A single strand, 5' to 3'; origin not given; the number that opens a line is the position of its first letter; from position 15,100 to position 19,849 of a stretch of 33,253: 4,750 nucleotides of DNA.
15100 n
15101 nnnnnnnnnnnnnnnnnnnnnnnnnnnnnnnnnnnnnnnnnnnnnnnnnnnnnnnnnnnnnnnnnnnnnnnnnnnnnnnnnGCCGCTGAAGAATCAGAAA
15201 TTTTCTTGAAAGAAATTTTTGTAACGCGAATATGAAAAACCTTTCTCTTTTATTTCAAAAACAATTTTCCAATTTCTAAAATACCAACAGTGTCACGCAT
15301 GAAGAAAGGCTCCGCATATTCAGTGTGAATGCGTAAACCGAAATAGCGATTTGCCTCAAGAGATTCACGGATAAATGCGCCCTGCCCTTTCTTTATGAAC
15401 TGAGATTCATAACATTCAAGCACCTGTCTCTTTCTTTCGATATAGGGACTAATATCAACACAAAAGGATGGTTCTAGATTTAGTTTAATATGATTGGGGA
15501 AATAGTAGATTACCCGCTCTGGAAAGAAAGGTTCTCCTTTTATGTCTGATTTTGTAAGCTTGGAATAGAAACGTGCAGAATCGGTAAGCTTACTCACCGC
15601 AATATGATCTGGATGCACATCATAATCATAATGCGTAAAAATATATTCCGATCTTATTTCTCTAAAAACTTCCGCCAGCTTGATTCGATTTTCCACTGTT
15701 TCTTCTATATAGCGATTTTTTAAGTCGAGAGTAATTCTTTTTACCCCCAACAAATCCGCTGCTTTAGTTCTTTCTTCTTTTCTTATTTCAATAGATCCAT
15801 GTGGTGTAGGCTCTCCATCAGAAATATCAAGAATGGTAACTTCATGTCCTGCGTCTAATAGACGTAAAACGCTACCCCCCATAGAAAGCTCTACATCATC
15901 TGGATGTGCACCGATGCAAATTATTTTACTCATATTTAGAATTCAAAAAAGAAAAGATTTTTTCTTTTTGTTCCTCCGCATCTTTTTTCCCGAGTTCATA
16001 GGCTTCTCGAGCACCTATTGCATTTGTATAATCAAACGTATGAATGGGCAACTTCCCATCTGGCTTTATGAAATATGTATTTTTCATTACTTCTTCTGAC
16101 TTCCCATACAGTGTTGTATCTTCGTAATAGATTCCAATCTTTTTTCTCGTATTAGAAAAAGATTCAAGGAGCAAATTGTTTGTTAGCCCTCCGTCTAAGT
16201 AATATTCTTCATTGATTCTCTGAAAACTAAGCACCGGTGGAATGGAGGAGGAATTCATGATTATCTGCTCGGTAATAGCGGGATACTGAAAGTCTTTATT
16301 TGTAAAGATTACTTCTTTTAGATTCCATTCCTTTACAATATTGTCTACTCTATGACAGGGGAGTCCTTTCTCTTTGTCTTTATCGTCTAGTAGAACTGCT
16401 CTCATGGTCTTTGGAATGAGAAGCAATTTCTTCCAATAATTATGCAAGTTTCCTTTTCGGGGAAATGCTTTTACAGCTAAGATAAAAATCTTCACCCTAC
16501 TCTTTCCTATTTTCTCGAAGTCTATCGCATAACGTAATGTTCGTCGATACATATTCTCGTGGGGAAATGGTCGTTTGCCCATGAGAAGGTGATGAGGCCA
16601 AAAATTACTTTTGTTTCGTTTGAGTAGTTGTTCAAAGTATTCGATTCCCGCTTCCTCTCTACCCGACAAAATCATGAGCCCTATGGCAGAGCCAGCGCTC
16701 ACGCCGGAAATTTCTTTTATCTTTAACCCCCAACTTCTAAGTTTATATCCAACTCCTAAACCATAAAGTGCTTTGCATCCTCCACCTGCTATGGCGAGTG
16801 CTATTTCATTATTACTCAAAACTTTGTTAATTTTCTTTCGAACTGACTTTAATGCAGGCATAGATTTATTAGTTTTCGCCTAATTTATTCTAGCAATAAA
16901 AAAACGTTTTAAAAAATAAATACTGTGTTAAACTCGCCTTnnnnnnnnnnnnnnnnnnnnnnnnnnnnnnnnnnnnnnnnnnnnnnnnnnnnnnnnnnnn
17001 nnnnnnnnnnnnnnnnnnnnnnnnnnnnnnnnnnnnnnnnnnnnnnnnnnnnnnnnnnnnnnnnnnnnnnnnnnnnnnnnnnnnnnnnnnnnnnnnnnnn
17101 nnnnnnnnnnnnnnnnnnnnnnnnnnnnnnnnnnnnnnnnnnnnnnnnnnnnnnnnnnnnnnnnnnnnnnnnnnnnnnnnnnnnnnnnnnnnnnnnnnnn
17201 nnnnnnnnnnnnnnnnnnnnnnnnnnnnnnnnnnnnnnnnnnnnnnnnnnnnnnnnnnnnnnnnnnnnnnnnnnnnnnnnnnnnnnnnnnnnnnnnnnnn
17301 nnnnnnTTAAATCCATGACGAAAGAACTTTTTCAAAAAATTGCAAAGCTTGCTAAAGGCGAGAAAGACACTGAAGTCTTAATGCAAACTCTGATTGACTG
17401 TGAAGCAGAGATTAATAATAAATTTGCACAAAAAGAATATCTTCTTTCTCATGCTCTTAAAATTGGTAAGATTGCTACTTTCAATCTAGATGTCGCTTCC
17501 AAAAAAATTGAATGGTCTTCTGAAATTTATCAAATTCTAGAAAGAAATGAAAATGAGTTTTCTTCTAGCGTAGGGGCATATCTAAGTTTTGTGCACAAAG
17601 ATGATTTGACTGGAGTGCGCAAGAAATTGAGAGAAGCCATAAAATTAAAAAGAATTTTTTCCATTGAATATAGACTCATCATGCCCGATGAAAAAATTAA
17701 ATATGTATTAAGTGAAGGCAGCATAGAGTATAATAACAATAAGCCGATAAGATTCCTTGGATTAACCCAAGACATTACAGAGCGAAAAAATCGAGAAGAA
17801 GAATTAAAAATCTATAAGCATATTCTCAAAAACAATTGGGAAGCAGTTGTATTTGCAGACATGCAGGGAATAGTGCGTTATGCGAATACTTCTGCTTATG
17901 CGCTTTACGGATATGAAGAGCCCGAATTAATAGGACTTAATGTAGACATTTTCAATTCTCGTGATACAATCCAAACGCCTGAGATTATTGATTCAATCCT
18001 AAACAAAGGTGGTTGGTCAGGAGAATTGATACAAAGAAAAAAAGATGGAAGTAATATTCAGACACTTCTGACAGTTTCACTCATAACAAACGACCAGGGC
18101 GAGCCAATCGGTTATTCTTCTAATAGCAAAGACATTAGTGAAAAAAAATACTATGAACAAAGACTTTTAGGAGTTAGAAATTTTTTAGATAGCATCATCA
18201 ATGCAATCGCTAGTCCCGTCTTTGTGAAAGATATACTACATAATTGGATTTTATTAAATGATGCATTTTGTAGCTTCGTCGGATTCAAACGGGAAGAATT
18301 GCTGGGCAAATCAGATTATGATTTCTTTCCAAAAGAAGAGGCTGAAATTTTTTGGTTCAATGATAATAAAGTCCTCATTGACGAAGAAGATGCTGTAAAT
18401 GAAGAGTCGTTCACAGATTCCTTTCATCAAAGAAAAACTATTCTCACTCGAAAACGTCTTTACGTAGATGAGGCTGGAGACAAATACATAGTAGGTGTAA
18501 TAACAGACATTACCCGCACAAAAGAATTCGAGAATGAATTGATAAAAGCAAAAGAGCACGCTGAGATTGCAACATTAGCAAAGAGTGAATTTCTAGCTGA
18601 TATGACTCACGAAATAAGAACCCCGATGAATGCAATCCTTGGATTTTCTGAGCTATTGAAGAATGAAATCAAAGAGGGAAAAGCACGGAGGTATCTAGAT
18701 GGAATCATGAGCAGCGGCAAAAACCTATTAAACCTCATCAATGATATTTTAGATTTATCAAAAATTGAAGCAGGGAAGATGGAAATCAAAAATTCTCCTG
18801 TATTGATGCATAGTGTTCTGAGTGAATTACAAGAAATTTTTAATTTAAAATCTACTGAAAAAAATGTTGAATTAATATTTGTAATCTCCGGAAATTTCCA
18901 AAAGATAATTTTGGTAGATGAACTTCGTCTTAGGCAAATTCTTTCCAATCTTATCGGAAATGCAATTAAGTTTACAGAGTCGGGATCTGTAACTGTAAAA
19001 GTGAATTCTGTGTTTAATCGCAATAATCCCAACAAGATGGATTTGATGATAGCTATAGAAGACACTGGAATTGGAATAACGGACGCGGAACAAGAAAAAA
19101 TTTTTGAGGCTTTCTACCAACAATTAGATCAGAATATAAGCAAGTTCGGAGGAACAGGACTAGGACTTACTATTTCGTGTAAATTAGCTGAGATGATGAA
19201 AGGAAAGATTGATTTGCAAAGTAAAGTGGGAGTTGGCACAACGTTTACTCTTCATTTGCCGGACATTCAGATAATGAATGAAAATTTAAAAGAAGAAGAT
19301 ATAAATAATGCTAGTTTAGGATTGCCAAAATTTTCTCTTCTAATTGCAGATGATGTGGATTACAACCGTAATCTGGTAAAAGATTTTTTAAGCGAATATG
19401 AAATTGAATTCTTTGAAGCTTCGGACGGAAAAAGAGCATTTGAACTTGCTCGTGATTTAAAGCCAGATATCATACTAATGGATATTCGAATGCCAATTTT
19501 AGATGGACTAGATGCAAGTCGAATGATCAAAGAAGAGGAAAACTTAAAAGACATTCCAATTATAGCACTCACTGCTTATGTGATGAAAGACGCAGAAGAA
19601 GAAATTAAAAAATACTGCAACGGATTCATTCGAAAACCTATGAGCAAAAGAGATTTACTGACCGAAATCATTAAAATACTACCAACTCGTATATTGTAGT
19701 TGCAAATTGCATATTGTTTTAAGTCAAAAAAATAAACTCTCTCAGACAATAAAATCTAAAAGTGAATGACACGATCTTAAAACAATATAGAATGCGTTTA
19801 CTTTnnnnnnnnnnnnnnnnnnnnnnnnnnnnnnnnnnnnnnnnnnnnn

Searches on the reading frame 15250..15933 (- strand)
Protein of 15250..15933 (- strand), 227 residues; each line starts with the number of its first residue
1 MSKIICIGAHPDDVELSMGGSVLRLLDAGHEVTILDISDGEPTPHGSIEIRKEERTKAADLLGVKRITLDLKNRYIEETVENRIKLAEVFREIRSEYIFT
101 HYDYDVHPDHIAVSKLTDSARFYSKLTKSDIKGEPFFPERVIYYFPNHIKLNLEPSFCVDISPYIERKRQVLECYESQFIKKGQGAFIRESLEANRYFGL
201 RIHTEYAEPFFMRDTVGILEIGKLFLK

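Call 55: search_protein_families(library=pfam, proteins=[window:15250-15933:-], max_evalue=0.00001)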
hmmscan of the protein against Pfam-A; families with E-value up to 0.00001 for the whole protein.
window:15250-15933:- (227 aa): 1 family
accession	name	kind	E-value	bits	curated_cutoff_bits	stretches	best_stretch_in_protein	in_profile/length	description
PF02585.22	PIG-L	-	2.8e-25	89.7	28.2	1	6-120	2-128/129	GlcNAc-PI de-N-acetylase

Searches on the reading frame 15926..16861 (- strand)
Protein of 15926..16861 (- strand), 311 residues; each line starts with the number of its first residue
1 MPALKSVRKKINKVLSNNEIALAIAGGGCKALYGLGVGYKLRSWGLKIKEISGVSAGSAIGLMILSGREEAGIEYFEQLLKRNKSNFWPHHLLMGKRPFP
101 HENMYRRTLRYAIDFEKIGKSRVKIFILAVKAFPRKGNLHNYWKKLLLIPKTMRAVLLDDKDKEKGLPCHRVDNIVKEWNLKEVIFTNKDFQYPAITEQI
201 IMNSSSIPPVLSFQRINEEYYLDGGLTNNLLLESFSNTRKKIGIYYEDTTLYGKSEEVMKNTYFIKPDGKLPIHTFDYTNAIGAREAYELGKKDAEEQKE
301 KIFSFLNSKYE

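Call 55: search_protein_families(library=pfam, proteins=[window:15926-16861:-], max_evalue=0.00001)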
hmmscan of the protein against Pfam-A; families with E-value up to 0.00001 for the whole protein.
window:15926-16861:- (311 aa): 1 family
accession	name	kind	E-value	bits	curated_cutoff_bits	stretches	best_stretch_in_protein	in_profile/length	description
PF01734.28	Patatin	-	5.2e-25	89.2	27.7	1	22-234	1-189/191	Patatin-like phospholipase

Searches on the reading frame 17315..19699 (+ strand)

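Call 55: search_protein_families(library=pfam, proteins=[window:17315-19699:+], max_evalue=0.00001)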
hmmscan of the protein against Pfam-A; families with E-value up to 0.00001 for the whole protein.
window:17315-19699:+ (794 aa): 8 families
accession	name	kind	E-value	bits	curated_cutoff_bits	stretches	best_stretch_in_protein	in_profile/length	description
PF02518.31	HATPase_c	-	9.5e-30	103.7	26.4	1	535-650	2-109/111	Histidine kinase-, DNA gyrase B-, and HSP90-like ATPase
PF13426.13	PAS_9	-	4.5e-22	78.7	27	1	177-276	3-103/103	PAS domain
PF00072.30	Response_reg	-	1.2e-21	77.4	30.2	1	676-785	2-110/111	Response regulator receiver domain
PF00512.31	HisKA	-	1.5e-21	76.7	26.9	1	422-487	1-66/66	His Kinase A (phospho-acceptor) domain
PF08447.18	PAS_3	-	7.8e-21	74.6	25.6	1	65-149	2-87/89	PAS fold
PF00989.32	PAS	-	1.5e-20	73.8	22.6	2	290-399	2-113/113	PAS fold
PF08448.16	PAS_4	-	1.1e-15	58.2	23.1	1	297-403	3-109/110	PAS fold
PF13188.13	PAS_8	-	1.1e-06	28.7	21.8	0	176-215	12-52/65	PAS domain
